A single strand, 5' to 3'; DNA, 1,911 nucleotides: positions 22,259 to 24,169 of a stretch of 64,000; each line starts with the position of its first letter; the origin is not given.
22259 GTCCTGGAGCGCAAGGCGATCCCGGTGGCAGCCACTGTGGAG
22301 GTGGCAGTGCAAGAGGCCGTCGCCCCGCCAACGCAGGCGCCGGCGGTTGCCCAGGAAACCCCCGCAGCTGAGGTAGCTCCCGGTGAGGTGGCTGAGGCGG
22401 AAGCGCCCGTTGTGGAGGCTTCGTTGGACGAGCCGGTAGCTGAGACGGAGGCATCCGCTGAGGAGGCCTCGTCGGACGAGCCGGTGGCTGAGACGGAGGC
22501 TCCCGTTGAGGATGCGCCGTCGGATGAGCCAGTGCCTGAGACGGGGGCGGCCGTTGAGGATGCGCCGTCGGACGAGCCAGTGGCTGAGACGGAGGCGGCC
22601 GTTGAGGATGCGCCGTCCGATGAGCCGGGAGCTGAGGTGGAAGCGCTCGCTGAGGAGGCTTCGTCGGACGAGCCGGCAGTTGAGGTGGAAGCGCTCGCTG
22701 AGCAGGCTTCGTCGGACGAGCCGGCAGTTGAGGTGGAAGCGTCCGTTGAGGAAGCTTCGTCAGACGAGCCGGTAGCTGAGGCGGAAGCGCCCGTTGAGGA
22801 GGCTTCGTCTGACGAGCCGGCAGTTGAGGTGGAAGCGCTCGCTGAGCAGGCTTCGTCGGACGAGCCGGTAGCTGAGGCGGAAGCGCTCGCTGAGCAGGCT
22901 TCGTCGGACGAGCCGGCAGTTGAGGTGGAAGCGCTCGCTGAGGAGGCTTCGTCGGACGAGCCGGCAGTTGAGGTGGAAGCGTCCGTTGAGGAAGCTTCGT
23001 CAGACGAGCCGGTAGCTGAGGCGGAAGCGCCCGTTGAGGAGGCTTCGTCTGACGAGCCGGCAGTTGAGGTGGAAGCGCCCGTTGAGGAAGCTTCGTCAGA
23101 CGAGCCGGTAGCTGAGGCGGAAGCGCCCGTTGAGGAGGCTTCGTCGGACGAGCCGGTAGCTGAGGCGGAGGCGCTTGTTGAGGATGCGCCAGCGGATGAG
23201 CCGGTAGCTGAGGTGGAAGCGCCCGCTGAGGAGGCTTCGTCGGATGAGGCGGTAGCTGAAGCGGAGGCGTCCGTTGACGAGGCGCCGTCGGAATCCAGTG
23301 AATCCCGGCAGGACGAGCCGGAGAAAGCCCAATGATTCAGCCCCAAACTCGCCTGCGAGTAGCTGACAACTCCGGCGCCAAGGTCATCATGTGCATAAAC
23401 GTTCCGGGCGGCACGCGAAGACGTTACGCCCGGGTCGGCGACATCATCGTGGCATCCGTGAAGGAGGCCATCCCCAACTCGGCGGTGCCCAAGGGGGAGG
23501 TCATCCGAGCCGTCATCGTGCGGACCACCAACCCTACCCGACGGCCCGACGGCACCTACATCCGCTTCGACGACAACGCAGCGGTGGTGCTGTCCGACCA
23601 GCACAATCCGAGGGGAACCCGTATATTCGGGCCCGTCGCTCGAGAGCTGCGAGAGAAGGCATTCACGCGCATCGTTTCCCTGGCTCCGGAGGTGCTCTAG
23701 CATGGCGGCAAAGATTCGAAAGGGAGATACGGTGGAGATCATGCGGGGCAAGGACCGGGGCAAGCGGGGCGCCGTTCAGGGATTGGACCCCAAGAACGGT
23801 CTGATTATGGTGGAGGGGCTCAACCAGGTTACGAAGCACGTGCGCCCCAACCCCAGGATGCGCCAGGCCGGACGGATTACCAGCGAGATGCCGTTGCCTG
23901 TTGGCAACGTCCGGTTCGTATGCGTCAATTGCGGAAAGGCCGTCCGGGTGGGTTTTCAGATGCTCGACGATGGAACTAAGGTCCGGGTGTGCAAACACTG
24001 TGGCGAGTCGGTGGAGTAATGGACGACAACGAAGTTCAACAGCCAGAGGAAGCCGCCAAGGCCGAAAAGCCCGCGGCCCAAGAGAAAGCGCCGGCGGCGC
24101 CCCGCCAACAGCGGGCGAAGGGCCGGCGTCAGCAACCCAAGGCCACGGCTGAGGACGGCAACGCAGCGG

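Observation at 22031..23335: uS17 is five times normal size, with 18 tandem 16-aa acidic repeats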

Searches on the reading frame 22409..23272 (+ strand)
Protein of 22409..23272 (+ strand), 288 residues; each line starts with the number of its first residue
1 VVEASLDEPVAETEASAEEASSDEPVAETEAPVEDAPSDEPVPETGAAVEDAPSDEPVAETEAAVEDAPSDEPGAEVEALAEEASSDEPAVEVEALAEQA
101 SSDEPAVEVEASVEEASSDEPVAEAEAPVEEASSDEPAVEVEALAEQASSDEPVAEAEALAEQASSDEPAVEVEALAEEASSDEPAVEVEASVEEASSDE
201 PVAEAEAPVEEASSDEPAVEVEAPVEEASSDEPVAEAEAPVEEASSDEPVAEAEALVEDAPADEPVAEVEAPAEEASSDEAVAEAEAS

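Call 55: find_homologous_proteins(query=window:22409-23272:+, max_evalue=0.001)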
Query window:22409-23272:+ (288 aa): 3 proteins with E <= 0.001 among 8000 candidates.
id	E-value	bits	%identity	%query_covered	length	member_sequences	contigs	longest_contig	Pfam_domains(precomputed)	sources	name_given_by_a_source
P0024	4.8e-7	48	71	6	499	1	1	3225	PF00318.26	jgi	-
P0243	1.5e-4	40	57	21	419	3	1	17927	PF00198.29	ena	-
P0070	2.3e-4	40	73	4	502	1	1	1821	PF00318.26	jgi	jgi:small subunit ribosomal protein S2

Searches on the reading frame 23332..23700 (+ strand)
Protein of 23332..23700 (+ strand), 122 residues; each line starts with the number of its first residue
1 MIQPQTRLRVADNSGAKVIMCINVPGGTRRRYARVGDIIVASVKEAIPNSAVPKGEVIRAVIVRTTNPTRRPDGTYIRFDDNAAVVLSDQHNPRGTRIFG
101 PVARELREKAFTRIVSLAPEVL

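Call 4: search_protein_families(library=pfam, proteins=[window:23332-23697:+], max_evalue=0.01)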
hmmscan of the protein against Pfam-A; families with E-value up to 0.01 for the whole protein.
window:23332-23697:+ (122 aa): 1 family
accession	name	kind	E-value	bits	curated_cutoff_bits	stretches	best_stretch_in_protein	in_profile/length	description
PF00238.24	Ribosomal_L14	-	4.8e-54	181.9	23.6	1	1-122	1-122/122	Ribosomal protein L14p/L23e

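Call 14: find_encoding_contigs(protein=window:23332-23700:+, flank=3000, max_places=10)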
Protein window:23332-23700:+ (122 aa): 18 contigs read that carry it; 10 places shown.
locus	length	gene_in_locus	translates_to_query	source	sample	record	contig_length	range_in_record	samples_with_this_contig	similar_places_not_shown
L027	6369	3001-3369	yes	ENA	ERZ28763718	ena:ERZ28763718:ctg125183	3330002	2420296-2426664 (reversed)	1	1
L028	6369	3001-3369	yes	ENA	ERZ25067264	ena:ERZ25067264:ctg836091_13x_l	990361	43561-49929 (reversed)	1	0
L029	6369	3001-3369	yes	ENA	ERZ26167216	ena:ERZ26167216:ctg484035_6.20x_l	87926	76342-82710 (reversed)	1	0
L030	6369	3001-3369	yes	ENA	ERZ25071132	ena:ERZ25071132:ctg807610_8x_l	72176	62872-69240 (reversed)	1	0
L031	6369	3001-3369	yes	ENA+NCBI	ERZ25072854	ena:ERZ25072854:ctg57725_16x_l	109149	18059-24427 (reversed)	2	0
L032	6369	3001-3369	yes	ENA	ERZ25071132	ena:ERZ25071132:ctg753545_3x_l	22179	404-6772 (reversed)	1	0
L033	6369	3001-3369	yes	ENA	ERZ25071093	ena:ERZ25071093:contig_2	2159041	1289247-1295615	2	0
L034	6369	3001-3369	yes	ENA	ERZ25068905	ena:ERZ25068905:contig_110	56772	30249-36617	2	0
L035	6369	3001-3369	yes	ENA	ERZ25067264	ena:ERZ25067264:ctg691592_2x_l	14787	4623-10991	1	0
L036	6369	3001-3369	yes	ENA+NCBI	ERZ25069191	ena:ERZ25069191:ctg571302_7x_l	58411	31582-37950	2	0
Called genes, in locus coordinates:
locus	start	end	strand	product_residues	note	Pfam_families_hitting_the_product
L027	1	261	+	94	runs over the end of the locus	PF00203:Ribosomal_S19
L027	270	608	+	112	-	PF00237:Ribosomal_L22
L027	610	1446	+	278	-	PF07650:KH_2, PF00189:Ribosomal_S3_C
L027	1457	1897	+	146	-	PF00252:Ribosomal_L16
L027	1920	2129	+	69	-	PF00831:Ribosomal_L29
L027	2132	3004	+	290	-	-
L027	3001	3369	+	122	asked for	PF00238:Ribosomal_L14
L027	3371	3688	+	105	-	PF00467:KOW, PF17136:ribosomal_L24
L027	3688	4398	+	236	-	PF00281:Ribosomal_L5, PF00673:Ribosomal_L5_C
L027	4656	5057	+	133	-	PF00410:Ribosomal_S8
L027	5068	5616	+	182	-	PF00347:Ribosomal_L6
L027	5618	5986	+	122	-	PF00861:Ribosomal_L18p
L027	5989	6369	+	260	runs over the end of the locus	PF00333:Ribosomal_S5, PF03719:Ribosomal_S5_C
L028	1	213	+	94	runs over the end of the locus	PF00203:Ribosomal_S19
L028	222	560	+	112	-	PF00237:Ribosomal_L22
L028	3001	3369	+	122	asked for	PF00238:Ribosomal_L14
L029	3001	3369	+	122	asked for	PF00238:Ribosomal_L14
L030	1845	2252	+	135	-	PF00366:Ribosomal_S17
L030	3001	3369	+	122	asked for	PF00238:Ribosomal_L14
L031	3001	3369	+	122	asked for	PF00238:Ribosomal_L14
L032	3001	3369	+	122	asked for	PF00238:Ribosomal_L14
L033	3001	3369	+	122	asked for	PF00238:Ribosomal_L14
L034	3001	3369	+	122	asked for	PF00238:Ribosomal_L14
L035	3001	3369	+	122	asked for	PF00238:Ribosomal_L14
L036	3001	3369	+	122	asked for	PF00238:Ribosomal_L14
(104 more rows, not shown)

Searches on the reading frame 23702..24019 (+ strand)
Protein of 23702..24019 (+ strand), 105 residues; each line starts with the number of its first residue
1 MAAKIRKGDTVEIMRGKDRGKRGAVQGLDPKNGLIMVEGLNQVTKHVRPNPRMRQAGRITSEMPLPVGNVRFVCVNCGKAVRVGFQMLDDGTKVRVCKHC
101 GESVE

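Call 36: find_encoding_contigs(protein=window:23702-24019:+, flank=2600, max_places=10)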
Protein window:23702-24019:+ (105 aa): 8 contigs read that carry it; 8 places shown.
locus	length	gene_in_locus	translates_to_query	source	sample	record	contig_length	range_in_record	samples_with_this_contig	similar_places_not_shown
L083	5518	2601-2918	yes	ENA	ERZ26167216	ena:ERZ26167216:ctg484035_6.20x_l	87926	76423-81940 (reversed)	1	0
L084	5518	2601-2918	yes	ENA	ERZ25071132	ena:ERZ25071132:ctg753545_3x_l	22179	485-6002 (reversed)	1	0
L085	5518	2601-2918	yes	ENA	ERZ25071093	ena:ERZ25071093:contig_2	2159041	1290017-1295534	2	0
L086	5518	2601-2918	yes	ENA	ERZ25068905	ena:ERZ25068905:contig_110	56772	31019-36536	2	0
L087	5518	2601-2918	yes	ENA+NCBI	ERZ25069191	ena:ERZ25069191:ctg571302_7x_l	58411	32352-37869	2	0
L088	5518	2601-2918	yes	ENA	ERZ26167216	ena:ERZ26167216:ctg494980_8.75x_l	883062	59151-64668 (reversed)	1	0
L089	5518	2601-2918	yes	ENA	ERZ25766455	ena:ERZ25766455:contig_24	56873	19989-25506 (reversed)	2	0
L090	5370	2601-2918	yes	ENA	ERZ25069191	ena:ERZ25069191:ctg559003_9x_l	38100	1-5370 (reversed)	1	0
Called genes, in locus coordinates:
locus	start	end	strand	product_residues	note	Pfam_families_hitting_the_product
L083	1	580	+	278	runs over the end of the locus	PF07650:KH_2, PF00189:Ribosomal_S3_C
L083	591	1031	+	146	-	PF00252:Ribosomal_L16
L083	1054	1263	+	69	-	PF00831:Ribosomal_L29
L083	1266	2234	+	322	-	-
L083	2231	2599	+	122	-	PF00238:Ribosomal_L14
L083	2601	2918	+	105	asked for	PF00467:KOW (weak), PF17136:ribosomal_L24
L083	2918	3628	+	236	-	PF00281:Ribosomal_L5, PF00673:Ribosomal_L5_C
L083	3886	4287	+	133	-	PF00410:Ribosomal_S8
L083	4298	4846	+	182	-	PF00347:Ribosomal_L6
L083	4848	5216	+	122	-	PF00861:Ribosomal_L18p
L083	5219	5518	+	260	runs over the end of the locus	PF00333:Ribosomal_S5, PF03719:Ribosomal_S5_C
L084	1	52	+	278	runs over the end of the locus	PF07650:KH_2, PF00189:Ribosomal_S3_C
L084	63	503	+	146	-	PF00252:Ribosomal_L16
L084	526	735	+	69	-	PF00831:Ribosomal_L29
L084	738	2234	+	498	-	-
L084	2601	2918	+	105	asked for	PF00467:KOW (weak), PF17136:ribosomal_L24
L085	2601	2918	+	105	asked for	PF00467:KOW (weak), PF17136:ribosomal_L24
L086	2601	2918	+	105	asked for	PF00467:KOW (weak), PF17136:ribosomal_L24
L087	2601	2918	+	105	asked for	PF00467:KOW (weak), PF17136:ribosomal_L24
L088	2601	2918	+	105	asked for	PF00467:KOW (weak), PF17136:ribosomal_L24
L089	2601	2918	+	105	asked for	PF00467:KOW (weak), PF17136:ribosomal_L24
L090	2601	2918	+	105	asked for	PF00467:KOW (weak), PF17136:ribosomal_L24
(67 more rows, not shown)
